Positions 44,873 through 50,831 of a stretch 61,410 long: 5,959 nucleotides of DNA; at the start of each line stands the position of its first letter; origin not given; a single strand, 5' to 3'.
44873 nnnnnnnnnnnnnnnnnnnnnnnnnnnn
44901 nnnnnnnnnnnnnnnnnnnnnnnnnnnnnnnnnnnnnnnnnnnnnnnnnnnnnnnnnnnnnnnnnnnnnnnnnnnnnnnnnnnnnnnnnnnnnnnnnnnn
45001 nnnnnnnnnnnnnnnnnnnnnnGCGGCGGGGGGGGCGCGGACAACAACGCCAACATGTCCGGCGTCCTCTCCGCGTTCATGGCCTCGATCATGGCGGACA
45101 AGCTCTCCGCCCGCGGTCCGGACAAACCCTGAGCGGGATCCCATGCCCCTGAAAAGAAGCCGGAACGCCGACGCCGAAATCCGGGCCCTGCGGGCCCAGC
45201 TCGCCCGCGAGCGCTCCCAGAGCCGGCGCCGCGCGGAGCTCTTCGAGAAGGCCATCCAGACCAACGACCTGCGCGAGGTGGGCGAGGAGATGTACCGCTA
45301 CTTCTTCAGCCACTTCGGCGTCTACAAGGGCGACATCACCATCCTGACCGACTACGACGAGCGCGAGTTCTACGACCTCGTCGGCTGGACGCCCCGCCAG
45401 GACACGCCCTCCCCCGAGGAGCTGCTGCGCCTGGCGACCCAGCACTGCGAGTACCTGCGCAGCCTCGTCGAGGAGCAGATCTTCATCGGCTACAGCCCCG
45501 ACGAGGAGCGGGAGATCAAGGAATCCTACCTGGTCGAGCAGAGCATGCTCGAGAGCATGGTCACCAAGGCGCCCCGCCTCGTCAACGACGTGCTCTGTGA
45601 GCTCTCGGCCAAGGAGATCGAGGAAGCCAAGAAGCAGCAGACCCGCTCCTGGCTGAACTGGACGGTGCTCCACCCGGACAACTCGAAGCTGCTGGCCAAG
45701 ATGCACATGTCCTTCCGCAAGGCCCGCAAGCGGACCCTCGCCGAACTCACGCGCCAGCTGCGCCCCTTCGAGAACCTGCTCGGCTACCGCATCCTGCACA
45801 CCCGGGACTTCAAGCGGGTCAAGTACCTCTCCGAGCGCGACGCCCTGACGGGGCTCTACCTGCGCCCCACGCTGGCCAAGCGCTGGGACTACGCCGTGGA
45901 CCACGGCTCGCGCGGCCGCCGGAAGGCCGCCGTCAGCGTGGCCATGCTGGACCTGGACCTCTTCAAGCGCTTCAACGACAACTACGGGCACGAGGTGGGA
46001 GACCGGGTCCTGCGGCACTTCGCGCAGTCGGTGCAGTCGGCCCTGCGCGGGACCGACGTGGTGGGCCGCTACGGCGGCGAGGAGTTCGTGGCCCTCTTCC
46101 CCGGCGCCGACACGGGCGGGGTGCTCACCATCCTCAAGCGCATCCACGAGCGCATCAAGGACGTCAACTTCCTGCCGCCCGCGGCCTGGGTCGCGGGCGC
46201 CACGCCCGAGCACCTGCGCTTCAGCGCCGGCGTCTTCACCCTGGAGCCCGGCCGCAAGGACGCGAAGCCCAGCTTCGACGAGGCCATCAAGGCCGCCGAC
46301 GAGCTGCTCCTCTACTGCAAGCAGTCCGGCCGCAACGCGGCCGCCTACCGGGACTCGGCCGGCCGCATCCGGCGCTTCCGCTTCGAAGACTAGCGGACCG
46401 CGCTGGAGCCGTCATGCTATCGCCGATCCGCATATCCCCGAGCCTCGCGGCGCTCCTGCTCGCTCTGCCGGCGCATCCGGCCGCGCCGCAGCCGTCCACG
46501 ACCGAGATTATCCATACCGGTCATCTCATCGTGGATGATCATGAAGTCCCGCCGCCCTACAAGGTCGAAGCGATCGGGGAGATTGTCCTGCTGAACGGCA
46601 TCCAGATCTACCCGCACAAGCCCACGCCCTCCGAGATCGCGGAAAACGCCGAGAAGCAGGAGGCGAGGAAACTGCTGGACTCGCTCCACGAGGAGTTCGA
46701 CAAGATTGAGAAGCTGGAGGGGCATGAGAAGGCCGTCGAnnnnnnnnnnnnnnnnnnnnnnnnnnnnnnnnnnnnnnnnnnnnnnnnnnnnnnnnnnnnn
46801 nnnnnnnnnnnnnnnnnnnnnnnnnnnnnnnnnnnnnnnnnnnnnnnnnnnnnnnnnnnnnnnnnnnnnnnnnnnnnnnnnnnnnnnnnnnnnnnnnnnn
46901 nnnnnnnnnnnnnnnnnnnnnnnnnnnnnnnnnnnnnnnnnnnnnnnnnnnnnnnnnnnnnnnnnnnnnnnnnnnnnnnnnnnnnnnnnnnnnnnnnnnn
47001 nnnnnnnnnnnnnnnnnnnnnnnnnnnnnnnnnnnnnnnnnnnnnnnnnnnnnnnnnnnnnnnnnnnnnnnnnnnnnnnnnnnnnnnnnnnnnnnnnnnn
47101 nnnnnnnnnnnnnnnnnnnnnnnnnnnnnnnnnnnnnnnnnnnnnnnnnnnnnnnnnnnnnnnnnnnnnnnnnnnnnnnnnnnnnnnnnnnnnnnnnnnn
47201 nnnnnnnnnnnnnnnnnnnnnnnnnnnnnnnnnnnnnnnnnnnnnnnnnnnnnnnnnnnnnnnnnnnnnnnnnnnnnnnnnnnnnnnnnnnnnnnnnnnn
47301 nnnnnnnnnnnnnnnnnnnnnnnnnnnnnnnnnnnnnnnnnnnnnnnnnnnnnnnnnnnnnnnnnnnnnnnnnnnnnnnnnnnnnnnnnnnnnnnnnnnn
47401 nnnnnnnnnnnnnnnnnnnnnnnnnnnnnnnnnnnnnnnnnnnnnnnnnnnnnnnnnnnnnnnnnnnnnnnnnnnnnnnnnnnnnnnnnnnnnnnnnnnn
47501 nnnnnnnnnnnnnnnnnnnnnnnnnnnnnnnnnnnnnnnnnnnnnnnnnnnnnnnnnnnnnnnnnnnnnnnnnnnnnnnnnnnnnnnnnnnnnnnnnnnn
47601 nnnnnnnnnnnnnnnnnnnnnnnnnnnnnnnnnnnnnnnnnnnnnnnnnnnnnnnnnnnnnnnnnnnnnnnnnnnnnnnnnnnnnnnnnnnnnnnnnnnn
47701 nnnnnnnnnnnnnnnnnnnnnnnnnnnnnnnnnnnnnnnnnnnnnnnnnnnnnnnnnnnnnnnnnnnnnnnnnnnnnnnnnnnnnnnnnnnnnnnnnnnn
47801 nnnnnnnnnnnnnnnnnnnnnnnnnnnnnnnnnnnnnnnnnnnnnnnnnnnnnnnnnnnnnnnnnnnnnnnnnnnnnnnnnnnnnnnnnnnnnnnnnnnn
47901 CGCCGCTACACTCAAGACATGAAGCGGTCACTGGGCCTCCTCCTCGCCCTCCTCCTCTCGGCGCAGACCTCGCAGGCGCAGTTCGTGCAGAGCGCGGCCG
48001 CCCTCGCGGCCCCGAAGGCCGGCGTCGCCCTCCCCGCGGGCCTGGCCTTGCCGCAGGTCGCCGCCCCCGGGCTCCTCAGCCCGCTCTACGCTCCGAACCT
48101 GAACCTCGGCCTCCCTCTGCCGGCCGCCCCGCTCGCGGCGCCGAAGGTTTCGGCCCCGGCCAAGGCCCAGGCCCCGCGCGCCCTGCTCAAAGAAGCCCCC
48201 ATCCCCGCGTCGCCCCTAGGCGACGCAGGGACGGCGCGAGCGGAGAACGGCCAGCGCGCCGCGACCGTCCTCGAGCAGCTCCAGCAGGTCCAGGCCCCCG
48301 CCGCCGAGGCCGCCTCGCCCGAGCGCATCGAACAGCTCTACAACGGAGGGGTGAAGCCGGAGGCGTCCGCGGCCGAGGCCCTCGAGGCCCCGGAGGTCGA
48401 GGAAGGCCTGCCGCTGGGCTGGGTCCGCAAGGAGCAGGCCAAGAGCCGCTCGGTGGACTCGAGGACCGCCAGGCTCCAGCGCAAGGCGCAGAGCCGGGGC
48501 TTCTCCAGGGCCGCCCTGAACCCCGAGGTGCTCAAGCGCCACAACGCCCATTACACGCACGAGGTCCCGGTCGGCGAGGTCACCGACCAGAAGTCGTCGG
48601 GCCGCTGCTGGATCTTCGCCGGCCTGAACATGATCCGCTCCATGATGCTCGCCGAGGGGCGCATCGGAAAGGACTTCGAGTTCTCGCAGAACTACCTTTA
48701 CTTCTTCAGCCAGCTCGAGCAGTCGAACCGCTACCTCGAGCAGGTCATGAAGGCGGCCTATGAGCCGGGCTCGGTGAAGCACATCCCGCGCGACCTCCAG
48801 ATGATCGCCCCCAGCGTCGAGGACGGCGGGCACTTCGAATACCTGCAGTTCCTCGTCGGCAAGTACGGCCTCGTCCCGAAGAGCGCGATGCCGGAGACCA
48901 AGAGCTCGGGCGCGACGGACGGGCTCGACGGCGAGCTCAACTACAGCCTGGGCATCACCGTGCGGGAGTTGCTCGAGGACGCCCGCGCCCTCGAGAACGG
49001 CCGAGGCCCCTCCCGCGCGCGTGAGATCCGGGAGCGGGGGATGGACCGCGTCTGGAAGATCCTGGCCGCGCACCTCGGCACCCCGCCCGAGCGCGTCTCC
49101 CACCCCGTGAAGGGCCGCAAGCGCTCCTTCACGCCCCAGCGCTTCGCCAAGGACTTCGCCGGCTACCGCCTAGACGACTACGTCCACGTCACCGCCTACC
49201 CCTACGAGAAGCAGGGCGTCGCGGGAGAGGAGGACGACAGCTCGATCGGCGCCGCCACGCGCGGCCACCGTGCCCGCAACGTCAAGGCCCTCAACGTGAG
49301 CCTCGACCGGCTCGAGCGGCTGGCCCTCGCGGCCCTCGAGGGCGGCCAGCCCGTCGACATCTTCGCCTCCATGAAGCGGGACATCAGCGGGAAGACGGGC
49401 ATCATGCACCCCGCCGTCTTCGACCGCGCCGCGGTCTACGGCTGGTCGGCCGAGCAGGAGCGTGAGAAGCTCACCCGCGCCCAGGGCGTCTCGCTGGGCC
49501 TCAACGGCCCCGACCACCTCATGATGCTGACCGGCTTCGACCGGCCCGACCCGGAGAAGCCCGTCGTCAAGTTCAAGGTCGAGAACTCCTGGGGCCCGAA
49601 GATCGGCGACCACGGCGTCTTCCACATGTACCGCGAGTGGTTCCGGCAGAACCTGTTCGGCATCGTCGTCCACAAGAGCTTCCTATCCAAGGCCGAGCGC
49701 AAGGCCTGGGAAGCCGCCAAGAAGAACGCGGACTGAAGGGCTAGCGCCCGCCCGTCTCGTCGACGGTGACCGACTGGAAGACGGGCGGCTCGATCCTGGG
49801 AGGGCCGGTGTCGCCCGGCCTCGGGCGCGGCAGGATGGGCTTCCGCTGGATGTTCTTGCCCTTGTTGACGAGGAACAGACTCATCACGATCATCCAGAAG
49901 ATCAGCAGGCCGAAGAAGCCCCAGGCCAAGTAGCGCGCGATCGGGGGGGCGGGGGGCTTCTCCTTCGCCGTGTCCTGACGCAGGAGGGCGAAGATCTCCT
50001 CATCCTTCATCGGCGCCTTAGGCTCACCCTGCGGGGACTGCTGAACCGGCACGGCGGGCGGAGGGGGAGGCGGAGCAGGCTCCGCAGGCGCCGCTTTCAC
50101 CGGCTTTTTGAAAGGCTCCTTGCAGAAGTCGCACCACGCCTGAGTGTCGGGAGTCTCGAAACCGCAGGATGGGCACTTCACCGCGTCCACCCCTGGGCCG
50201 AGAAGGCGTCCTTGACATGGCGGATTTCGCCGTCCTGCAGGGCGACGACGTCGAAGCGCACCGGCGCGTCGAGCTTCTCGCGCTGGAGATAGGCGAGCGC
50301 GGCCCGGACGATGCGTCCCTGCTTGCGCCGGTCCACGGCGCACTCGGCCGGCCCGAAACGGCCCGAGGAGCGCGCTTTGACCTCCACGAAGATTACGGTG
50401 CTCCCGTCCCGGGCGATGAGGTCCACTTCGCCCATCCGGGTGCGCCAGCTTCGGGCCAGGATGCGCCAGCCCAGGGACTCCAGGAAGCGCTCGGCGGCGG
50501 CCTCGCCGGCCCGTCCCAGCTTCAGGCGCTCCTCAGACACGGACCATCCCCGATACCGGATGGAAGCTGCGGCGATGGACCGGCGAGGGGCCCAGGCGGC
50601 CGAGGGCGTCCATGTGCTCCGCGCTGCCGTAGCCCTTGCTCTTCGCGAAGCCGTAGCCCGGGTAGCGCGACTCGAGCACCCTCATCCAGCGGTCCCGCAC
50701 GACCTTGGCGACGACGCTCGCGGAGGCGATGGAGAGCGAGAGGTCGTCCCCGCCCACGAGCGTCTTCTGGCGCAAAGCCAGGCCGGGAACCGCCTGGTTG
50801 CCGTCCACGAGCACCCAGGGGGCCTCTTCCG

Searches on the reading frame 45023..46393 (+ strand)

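Call 31: search_protein_families(library=pfam, proteins=[window:45023-46393:+], max_evalue=0.001)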
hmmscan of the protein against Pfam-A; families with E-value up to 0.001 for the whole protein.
window:45023-46393:+ (456 aa): 2 families
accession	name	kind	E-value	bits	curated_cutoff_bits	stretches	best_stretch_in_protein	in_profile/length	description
PF00990.26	GGDEF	-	7.5e-32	110.8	23.8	1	272-438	3-160/161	Diguanylate cyclase, GGDEF domain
PF17853.6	GGDEF_2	-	0.00083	20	24.5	0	325-425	33-114/116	GGDEF-like domain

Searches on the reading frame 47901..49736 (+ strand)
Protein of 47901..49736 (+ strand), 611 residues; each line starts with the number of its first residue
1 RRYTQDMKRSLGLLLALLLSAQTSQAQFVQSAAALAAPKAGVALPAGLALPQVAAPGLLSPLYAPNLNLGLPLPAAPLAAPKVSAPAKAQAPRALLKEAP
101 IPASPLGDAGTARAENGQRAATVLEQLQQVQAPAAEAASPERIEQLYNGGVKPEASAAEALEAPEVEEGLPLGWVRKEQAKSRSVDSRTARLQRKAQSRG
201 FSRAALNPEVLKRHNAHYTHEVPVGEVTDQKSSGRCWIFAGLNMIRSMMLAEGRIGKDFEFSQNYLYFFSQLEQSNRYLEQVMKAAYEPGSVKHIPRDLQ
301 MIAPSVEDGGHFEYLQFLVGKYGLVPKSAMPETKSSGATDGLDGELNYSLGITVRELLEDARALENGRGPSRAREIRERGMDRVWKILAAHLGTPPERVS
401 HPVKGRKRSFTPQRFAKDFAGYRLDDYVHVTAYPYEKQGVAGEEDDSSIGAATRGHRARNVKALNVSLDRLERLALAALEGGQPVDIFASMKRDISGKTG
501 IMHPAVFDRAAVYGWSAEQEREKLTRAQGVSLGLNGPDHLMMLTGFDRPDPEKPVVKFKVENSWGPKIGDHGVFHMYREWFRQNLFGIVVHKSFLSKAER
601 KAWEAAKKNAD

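Call 31: search_protein_families(library=pfam, proteins=[window:47901-49736:+], max_evalue=0.001)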
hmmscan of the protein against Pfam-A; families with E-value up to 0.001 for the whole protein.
window:47901-49736:+ (611 aa): 2 families
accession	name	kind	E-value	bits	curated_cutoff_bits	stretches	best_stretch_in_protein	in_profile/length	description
PF03051.21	Peptidase_C1_2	-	1.2e-74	252.1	22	1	186-605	17-426/438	Peptidase C1-like family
PF00112.29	Peptidase_C1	-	7.4e-06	26.6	20.7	0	537-579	166-205/220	Papain family cysteine protease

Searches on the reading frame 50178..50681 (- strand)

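Call 31: search_protein_families(library=pfam, proteins=[window:50178-50681:-], max_evalue=0.001)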
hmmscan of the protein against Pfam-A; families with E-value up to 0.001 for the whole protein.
window:50178-50681:- (167 aa): 2 families
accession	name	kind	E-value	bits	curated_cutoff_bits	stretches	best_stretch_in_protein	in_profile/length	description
PF02021.23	UPF0102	-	1.2e-28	99.7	23.6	1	59-147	1-79/80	Uncharacterised protein family UPF0102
PF08378.17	NERD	-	0.00015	22.7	22.1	1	56-111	2-64/111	Nuclease-related domain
